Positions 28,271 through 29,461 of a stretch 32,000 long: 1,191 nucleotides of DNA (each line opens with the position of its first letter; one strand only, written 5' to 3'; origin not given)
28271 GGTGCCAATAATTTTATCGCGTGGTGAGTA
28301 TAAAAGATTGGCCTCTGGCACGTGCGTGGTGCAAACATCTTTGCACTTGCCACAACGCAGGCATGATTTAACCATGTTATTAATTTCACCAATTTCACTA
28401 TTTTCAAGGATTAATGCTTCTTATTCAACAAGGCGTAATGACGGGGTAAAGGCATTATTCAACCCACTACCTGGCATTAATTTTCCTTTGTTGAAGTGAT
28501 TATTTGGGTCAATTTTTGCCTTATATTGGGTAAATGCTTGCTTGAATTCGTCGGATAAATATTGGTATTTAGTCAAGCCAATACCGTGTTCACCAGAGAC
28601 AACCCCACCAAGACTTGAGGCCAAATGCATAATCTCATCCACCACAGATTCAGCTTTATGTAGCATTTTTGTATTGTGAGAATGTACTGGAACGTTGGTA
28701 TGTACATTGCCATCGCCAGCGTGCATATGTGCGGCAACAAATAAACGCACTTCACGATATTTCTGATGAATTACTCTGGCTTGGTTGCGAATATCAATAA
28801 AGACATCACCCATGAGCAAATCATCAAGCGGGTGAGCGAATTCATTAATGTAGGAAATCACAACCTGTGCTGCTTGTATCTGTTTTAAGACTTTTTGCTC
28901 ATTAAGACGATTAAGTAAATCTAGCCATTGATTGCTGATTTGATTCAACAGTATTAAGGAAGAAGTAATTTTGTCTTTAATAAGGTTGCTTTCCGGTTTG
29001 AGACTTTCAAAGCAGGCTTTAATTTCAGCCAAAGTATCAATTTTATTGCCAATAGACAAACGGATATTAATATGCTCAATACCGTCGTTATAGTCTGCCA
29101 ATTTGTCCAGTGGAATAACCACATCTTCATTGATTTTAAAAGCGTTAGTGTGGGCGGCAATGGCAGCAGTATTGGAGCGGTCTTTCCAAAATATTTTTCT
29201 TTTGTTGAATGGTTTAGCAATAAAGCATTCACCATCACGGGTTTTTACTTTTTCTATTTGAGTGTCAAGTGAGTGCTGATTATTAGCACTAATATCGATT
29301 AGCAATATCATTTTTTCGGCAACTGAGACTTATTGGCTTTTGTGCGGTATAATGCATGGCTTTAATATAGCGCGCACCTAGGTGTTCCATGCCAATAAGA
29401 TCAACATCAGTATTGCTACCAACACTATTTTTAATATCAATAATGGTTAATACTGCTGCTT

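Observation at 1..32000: Roughly a third of the loci in this window are broken genes at very different stages of decay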

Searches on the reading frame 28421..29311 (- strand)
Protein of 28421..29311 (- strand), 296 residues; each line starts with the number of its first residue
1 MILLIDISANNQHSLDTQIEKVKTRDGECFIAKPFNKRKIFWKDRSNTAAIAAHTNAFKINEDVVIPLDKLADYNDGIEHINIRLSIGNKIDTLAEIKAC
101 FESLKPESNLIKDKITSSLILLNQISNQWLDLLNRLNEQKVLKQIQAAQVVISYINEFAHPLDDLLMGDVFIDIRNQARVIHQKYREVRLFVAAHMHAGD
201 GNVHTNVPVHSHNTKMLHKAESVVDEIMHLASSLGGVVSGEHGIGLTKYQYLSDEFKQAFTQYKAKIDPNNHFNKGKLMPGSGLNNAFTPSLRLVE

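Call 7: search_protein_families(library=ncbifam, proteins=[window:28421-29311:-], max_evalue=0.00001)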
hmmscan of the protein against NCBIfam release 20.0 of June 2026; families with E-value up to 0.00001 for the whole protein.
window:28421-29311:- (296 aa): 3 families
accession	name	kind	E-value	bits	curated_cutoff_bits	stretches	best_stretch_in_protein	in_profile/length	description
TIGR00387.1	glcD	equivalog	2.1e-22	79.6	567.9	1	164-277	293-413/413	glycolate oxidase subunit GlcD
NF008408.0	PRK11230.1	equivalog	1.2e-13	50.3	897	1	180-280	369-473/499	glycolate oxidase subunit GlcD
NF049975.1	2HglutDHaseYdiJ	equivalog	7.7e-06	23.9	1350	0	195-281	455-542/1018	D-2-hydroxyglutarate dehydrogenase YdiJ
